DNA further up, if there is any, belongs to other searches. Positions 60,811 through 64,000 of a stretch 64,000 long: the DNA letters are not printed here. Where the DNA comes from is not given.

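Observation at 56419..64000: Convergent operon pair encoding only secreted copper and haem proteins: candidate undescribed periplasmic redox module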

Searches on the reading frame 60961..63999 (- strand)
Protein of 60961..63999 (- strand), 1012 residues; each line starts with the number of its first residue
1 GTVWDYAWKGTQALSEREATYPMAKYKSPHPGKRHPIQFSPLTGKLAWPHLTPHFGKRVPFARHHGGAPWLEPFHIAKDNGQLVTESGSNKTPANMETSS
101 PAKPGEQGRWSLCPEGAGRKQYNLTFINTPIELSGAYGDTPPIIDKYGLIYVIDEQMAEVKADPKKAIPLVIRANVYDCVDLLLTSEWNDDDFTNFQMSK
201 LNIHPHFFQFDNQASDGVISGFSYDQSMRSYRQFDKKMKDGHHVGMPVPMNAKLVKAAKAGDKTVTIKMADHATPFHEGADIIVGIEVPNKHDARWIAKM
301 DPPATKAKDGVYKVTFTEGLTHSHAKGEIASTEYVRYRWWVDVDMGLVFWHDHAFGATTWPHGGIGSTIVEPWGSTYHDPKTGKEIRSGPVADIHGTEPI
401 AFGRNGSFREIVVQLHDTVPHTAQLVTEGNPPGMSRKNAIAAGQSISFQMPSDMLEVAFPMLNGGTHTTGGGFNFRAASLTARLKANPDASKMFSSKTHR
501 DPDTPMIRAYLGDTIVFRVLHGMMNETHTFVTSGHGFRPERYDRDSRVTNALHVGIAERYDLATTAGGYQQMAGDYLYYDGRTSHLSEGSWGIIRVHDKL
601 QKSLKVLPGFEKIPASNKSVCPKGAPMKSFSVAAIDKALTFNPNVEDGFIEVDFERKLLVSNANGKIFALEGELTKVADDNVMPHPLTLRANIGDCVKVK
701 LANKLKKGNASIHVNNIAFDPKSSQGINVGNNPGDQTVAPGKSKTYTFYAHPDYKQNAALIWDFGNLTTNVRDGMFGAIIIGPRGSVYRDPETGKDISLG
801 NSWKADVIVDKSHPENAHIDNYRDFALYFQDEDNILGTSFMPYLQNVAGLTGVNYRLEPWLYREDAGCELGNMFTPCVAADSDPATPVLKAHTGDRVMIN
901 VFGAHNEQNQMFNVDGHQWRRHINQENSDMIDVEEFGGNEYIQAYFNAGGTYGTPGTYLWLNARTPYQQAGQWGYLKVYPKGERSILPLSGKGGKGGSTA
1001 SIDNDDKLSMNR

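Call 4: search_protein_families(library=pfam, proteins=[window:60961-63999:-], max_evalue=0.1)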
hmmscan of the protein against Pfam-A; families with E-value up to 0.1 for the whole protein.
window:60961-63999:- (1012 aa): 2 families
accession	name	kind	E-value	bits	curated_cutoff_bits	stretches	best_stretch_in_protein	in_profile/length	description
PF07732.21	Cu-oxidase_3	-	2.8e-11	43.9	21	1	683-784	24-117/119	Multicopper oxidase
PF00394.28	Cu-oxidase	-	0.017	15.7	21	0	503-580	56-133/157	Multicopper oxidase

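Call 6: search_protein_families(library=ncbifam, proteins=[window:60961-63999:-], max_evalue=0.1)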
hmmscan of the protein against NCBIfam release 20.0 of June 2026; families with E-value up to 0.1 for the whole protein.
window:60961-63999:- (1012 aa): 2 families
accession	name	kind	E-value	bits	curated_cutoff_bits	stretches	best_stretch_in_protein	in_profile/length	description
NF041487.1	copper_ox_MnxG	equivalog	3.9e-18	63.9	3100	3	507-603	426-524/1894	manganese-oxidizing multicopper oxidase MnxG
TIGR03388.1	ascorbase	equivalog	0.0071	15.1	614.8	0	684-718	30-63/542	L-ascorbate oxidase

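Call 7: find_homologous_proteins(query=window:60961-63999:-, max_evalue=0.00001)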
Query window:60961-63999:- (1012 aa): 978 proteins with E <= 0.00001 among 6212 candidates; the best 120 are listed.
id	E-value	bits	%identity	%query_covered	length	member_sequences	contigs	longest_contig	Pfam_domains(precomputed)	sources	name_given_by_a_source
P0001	0.0e+0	2130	85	100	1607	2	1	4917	PF07732.22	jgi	-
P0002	0.0e+0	2091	83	100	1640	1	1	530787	PF07732.22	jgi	jgi:hypothetical protein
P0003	0.0e+0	2087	83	100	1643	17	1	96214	PF07732.22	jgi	jgi:FtsP/CotA-like multicopper oxidase with cupredoxin domain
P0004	0.0e+0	2079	83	100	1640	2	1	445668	PF07732.22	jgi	jgi:hypothetical protein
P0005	0.0e+0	2079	83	100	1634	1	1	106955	PF07732.22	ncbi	-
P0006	0.0e+0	2072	82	100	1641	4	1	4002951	PF07732.22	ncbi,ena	-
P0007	0.0e+0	2070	83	100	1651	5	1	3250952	PF07732.22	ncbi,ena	-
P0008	0.0e+0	2069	82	100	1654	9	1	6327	PF07732.22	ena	-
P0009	0.0e+0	2066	82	100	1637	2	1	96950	PF07732.22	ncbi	ncbi:MAG: multicopper oxidase domain-containing protein [Nitrospinaceae bacterium]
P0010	0.0e+0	2057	82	100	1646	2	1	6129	PF07732.22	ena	-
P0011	0.0e+0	2054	82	100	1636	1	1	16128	PF07732.22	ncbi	-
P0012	0.0e+0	2054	82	100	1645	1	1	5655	PF00394.29,PF07732.22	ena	-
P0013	0.0e+0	2049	82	100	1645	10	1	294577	PF07732.22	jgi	-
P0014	0.0e+0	2041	81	100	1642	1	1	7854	PF07732.22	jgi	jgi:hypothetical protein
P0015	0.0e+0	2035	82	100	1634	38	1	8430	PF07732.22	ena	-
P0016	0.0e+0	2031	81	100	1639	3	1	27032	PF07732.22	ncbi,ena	-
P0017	0.0e+0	2031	81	100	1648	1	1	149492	PF07732.22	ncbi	-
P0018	0.0e+0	2028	81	100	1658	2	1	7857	PF07732.22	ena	-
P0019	0.0e+0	2025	80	100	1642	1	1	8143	PF07732.22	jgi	-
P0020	0.0e+0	2021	81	100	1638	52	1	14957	PF07732.22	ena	-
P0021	0.0e+0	2019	80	100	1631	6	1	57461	PF07732.22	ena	-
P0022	0.0e+0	2018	81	100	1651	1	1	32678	PF07732.22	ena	-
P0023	0.0e+0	2018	81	100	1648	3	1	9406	PF07732.22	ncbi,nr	ncbi:MAG: hypothetical protein IIB46_00065 [Nitrospinae bacterium]|nr:hypothetical protein [Nitrospi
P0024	0.0e+0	2016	81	100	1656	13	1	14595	PF07732.22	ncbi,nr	ncbi:MAG: multicopper oxidase domain-containing protein [Nitrospina sp.]|nr:multicopper oxidase doma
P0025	0.0e+0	2015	81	100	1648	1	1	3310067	PF07732.22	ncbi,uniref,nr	ncbi:MAG: hypothetical protein G3M78_12395 [Candidatus Nitrohelix vancouverensis]|uniref:Plastocyani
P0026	0.0e+0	2012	80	100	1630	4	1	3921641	PF00394.29,PF07732.22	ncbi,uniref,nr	ncbi:MAG: hypothetical protein G3M70_12215 [Candidatus Nitronauta litoralis]|uniref:Plastocyanin-lik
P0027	0.0e+0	2010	80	100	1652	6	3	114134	PF07732.22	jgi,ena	jgi:manganese oxidase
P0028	0.0e+0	2010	80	100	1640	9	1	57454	PF07732.22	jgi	jgi:hypothetical protein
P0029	0.0e+0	2008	81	100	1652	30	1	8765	PF07732.22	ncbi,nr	ncbi:MAG: multicopper oxidase domain-containing protein [Nitrospina sp.]|nr:multicopper oxidase doma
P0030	0.0e+0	2007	80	100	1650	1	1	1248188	PF07732.22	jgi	jgi:FtsP/CotA-like multicopper oxidase with cupredoxin domain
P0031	0.0e+0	2006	80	100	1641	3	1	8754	PF07732.22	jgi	jgi:FtsP/CotA-like multicopper oxidase with cupredoxin domain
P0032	0.0e+0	2004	80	100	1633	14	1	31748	PF00394.29,PF07732.22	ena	-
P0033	0.0e+0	2003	79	100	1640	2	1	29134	PF07732.22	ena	-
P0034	0.0e+0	1996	81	100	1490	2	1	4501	PF07732.22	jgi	-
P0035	0.0e+0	1995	79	100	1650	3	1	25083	PF07732.22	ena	-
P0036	0.0e+0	1993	78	100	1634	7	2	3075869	PF07732.22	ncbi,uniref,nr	ncbi:conserved exported hypothetical protein, putative Multicopper oxidase [Nitrospina gracilis 3/21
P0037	0.0e+0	1990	79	100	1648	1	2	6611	PF07732.22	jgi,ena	-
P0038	0.0e+0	1990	79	100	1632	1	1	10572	PF00394.29,PF07732.22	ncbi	-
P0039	0.0e+0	1988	79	100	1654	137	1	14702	PF07732.22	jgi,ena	-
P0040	0.0e+0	1988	79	100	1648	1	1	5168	PF07732.22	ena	-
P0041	0.0e+0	1988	79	100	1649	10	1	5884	PF07732.22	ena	-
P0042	0.0e+0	1987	80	100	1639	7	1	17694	PF07732.22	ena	-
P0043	0.0e+0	1984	79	100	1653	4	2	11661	PF07732.22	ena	-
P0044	0.0e+0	1980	79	100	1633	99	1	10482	PF07732.22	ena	-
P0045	0.0e+0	1980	79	100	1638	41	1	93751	PF07732.22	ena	-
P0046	0.0e+0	1979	79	100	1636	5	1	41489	PF07732.22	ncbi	ncbi:MAG: multicopper oxidase domain-containing protein [Nitrospinales bacterium]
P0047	0.0e+0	1979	79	100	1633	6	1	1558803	PF07732.22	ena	-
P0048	0.0e+0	1972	79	100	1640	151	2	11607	PF07732.22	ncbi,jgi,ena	-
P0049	0.0e+0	1969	78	100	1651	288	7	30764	PF07732.22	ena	-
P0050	0.0e+0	1967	78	100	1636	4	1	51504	PF07732.22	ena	-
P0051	0.0e+0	1966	78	100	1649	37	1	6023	PF07732.22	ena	-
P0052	0.0e+0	1964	78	100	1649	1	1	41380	PF07732.22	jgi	-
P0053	0.0e+0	1962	82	100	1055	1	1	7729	PF07732.22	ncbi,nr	ncbi:MAG: multicopper oxidase domain-containing protein, partial [Nitrospinaceae bacterium]|nr:multi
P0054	0.0e+0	1962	78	100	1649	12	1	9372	PF07732.22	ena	-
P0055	0.0e+0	1958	79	100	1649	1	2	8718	PF07732.22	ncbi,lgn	-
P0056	0.0e+0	1950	81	100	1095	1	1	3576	PF07732.22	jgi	jgi:hypothetical protein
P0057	0.0e+0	1949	77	100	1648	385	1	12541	PF07732.22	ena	-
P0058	0.0e+0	1949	78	100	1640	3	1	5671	PF07732.22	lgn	-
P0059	0.0e+0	1949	78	100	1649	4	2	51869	PF07732.22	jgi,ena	jgi:FtsP/CotA-like multicopper oxidase with cupredoxin domain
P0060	0.0e+0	1948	78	100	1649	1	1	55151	PF07732.22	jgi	jgi:manganese oxidase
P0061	0.0e+0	1945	79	100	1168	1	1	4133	PF07732.22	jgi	-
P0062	0.0e+0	1930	78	100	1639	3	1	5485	PF07732.22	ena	-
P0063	0.0e+0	1917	75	100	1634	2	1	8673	PF00394.29,PF07732.22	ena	-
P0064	0.0e+0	1902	80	95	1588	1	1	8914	PF07732.22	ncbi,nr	ncbi:MAG: multicopper oxidase domain-containing protein, partial [Nitrospinaceae bacterium]|nr:multi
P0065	0.0e+0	1887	82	95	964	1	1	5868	PF07732.22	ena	-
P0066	0.0e+0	1887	82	95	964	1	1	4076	PF07732.22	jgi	jgi:hypothetical protein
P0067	0.0e+0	1881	75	100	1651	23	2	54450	PF07732.22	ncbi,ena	-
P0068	0.0e+0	1828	83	92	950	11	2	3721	PF07732.22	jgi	jgi:hypothetical protein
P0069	0.0e+0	1823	80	92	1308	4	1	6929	PF07732.22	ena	-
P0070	0.0e+0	1820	82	89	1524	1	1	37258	PF07732.22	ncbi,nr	ncbi:MAG: multicopper oxidase domain-containing protein, partial [Nitrospina sp.]|nr:multicopper oxi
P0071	0.0e+0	1816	82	88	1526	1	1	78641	PF07732.22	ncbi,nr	ncbi:MAG: multicopper oxidase domain-containing protein, partial [Nitrospina sp.]|nr:multicopper oxi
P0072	0.0e+0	1786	72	100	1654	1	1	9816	PF00394.29,PF07732.22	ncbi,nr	ncbi:MAG: hypothetical protein VYC17_03010 [Nitrospinota bacterium]|nr:hypothetical protein [Nitrosp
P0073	0.0e+0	1774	82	86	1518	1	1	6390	PF07732.22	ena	-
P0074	0.0e+0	1764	71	100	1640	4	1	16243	PF07732.22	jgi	-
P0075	0.0e+0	1642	82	81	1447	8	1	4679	PF07732.22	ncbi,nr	ncbi:MAG: multicopper oxidase domain-containing protein, partial [Nitrospina sp.]|nr:multicopper oxi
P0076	0.0e+0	1635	80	85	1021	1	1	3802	PF24996.1,PF07646.22,PF13964.13,PF24681.2,PF24981.2,PF01344.32,PF25210.2,PF07732.22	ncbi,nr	ncbi:MAG: hypothetical protein IID18_06165, partial [Nitrospinae bacterium]|nr:hypothetical protein 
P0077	0.0e+0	1571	63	100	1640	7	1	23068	PF07731.21,PF07732.22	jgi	jgi:FtsP/CotA-like multicopper oxidase with cupredoxin domain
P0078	0.0e+0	1568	63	99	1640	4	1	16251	PF07731.21,PF07732.22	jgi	jgi:uncharacterized cupredoxin-like copper-binding protein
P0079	0.0e+0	1542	62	99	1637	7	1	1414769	PF07731.21,PF07732.22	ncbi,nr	ncbi:MAG: multicopper oxidase domain-containing protein [Candidatus Manganitrophus sp. SA1]|nr:multi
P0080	0.0e+0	1530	63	99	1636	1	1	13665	PF07731.21,PF07732.22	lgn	-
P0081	0.0e+0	1524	62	100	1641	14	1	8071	PF07731.21,PF07732.22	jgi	jgi:FtsP/CotA-like multicopper oxidase with cupredoxin domain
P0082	0.0e+0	1522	62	99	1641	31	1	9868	PF07731.21,PF07732.22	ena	-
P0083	0.0e+0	1520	62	98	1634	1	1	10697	PF07731.21,PF07732.22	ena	-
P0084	0.0e+0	1511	61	99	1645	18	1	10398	PF07731.21,PF07732.22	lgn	-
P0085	0.0e+0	1510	61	99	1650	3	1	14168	PF07731.21,PF07732.22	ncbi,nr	ncbi:MAG: multicopper oxidase domain-containing protein [Nitrospirae bacterium]|nr:multicopper oxida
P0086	0.0e+0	1509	61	99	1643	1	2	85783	PF07731.21,PF07732.22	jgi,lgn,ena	-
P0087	0.0e+0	1509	62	99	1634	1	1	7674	PF07731.21,PF07732.22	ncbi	ncbi:MAG: multicopper oxidase domain-containing protein [Nitrospirota bacterium]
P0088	0.0e+0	1507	60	99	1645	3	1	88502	PF07731.21,PF07732.22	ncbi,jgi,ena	-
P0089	0.0e+0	1506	61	99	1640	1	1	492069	PF07731.21,PF07732.22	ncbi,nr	ncbi:MAG: multicopper oxidase domain-containing protein [Nitrospirae bacterium]|nr:multicopper oxida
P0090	0.0e+0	1501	60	99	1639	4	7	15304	PF07731.21,PF07732.22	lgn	-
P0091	0.0e+0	1501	61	100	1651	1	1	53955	PF07731.21,PF07732.22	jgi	jgi:FtsP/CotA-like multicopper oxidase with cupredoxin domain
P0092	0.0e+0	1500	62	99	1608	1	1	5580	PF07731.21,PF07732.22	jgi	jgi:manganese oxidase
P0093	0.0e+0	1500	62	98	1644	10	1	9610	PF07731.21,PF07732.22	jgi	jgi:FtsP/CotA-like multicopper oxidase with cupredoxin domain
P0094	0.0e+0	1498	61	99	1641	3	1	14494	PF07731.21,PF07732.22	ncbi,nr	ncbi:MAG: multicopper oxidase domain-containing protein [Nitrospirae bacterium]|nr:multicopper oxida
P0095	0.0e+0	1498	61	99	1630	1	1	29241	PF07731.21,PF07732.22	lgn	-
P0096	0.0e+0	1496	62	100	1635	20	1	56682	PF07731.21,PF07732.22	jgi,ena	-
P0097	0.0e+0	1495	60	100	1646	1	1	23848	PF07731.21,PF07732.22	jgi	jgi:FtsP/CotA-like multicopper oxidase with cupredoxin domain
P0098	0.0e+0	1494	62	99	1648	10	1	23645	PF07731.21,PF07732.22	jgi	jgi:FtsP/CotA-like multicopper oxidase with cupredoxin domain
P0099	0.0e+0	1487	82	75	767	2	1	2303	PF07732.22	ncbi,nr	ncbi:MAG: multicopper oxidase domain-containing protein, partial [Gammaproteobacteria bacterium]|nr:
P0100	0.0e+0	1482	60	99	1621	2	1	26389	PF07731.21,PF07732.22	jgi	jgi:FtsP/CotA-like multicopper oxidase with cupredoxin domain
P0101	0.0e+0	1480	61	98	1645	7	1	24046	PF07731.21,PF07732.22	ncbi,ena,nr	ncbi:MAG TPA: multicopper oxidase domain-containing protein [Nitrospiria bacterium]|nr:multicopper o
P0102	0.0e+0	1478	60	99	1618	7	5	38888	PF07731.21,PF07732.22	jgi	jgi:FtsP/CotA-like multicopper oxidase with cupredoxin domain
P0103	0.0e+0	1475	60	99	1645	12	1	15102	PF07732.22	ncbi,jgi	-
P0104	0.0e+0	1474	60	100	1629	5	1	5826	PF07731.21,PF07732.22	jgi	jgi:FtsP/CotA-like multicopper oxidase with cupredoxin domain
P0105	0.0e+0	1472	60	98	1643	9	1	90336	PF07732.22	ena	-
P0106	0.0e+0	1469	60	99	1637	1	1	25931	PF07731.21,PF07732.22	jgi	jgi:Multicopper oxidase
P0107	0.0e+0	1469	60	100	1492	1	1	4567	PF07731.21,PF07732.22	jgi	jgi:FtsP/CotA-like multicopper oxidase with cupredoxin domain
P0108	0.0e+0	1464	59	99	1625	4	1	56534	PF07731.21,PF07732.22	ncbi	-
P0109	0.0e+0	1462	60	99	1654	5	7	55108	PF07731.21,PF07732.22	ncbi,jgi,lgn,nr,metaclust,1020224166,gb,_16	ncbi:MAG TPA: hypothetical protein EYG28_07880 [Nitrospiria bacterium]|nr:hypothetical protein [Cand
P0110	0.0e+0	1460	60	99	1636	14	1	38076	PF07731.21,PF07732.22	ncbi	ncbi:MAG: multicopper oxidase domain-containing protein [Nitrospiria bacterium]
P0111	0.0e+0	1459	60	99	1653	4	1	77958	PF07731.21,PF07732.22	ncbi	ncbi:MAG: multicopper oxidase domain-containing protein [Nitrospiria bacterium]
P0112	0.0e+0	1458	60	98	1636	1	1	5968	PF07731.21,PF07732.22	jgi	-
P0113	0.0e+0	1455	59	99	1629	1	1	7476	PF07731.21,PF07732.22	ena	-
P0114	0.0e+0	1451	60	99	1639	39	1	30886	PF07731.21,PF07732.22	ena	-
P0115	0.0e+0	1445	59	99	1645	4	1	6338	PF07732.22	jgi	-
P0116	0.0e+0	1444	60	99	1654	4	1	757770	PF07731.21,PF07732.22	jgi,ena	-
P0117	0.0e+0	1435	59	99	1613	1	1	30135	PF07732.22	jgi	jgi:FtsP/CotA-like multicopper oxidase with cupredoxin domain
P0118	0.0e+0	1434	78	77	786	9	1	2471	PF07732.22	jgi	jgi:hypothetical protein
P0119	0.0e+0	1434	59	98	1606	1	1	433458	PF07731.21,PF07732.22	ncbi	ncbi:MAG: multicopper oxidase domain-containing protein [Nitrospirota bacterium]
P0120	0.0e+0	1432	59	98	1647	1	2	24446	PF07731.21,PF07732.22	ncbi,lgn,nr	ncbi:MAG: multicopper oxidase domain-containing protein [Nitrospirae bacterium]|nr:multicopper oxida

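Call 9: find_encoding_contigs(protein=P0036, flank=10000, max_places=2)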
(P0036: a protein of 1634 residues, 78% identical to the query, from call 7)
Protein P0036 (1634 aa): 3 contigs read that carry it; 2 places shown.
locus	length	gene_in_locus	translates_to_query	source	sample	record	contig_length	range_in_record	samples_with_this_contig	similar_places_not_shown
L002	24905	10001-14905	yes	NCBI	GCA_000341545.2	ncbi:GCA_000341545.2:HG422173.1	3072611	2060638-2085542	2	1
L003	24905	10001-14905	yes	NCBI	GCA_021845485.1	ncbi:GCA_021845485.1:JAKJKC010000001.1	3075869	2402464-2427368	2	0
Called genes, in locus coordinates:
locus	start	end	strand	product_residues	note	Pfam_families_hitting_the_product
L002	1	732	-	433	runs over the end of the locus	PF01595:CNNM, PF00571:CBS (weak), PF03471:CorC_HlyC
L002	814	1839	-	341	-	PF00586:AIRS, PF02769:AIRS_C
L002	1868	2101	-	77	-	-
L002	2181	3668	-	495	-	PF02696:SelO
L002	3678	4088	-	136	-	PF00571:CBS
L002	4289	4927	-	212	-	PF07603:Lcl_C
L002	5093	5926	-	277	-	PF02146:SIR2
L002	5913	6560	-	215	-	PF01966:HD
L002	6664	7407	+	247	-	PF02361:CbiQ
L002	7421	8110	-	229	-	PF01507:PAPS_reduct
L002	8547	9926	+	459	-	PF00089:Trypsin, PF13365:Trypsin_2, PF00595:PDZ (weak), PF13180:PDZ_2, PF17820:PDZ_6 (weak), PF00595:PDZ, PF13180:PDZ_2, PF17820:PDZ_6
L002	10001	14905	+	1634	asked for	PF07732:Cu-oxidase_3 (faint)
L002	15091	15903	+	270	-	PF13620:CarboxypepD_reg, PF14686:fn3_3 (weak)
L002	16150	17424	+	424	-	PF02433:FixO (faint), PF00034:Cytochrom_C, PF13442:Cytochrome_CBB3, PF00034:Cytochrom_C (weak)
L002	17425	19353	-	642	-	PF00034:Cytochrom_C (weak), PF13442:Cytochrome_CBB3, PF00034:Cytochrom_C, PF13442:Cytochrome_CBB3, PF00034:Cytochrom_C, PF09459:EB_dh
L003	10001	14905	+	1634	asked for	PF07732:Cu-oxidase_3 (faint)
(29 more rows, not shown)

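Call 10: find_encoding_contigs(protein=P0079, flank=10000, max_places=2)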
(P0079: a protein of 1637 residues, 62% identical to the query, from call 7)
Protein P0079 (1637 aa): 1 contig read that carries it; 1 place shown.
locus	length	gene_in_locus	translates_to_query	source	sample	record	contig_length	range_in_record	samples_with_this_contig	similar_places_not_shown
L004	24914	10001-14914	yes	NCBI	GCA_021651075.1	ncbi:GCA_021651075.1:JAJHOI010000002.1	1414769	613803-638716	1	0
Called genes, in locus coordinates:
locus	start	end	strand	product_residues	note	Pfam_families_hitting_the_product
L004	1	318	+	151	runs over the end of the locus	PF00072:Response_reg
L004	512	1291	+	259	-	-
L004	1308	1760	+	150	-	PF00582:Usp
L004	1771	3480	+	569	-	PF03109:ABC1, PF27536:UbiB_helical (weak)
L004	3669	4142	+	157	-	PF00582:Usp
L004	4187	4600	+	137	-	PF00571:CBS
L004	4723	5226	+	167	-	PF00355:Rieske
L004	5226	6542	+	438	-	PF00033:Cytochrome_B, PF13631:Cytochrom_B_N_2, PF00032:Cytochrom_B_C, PF13442:Cytochrome_CBB3, PF00034:Cytochrom_C, PF02433:FixO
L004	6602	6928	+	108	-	PF00034:Cytochrom_C, PF13442:Cytochrome_CBB3, PF02433:FixO (weak)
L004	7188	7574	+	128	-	PF00515:TPR_1 (faint), PF07719:TPR_2 (faint)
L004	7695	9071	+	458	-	PF08448:PAS_4, PF00158:Sigma54_activat, PF14532:Sigma54_activ_2, PF07724:AAA_2 (weak), PF07728:AAA_5 (weak), PF00004:AAA (weak), PF25601:AAA_lid_14, PF02954:HTH_8, +1 more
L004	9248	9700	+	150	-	PF09980:DUF2214 (weak), PF13664:DUF4149, PF05425:CopD (weak)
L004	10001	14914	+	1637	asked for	PF07731:Cu-oxidase_2 (faint), PF07732:Cu-oxidase_3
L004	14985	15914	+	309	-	PF14686:fn3_3 (weak), PF13620:CarboxypepD_reg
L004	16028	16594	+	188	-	PF01814:Hemerythrin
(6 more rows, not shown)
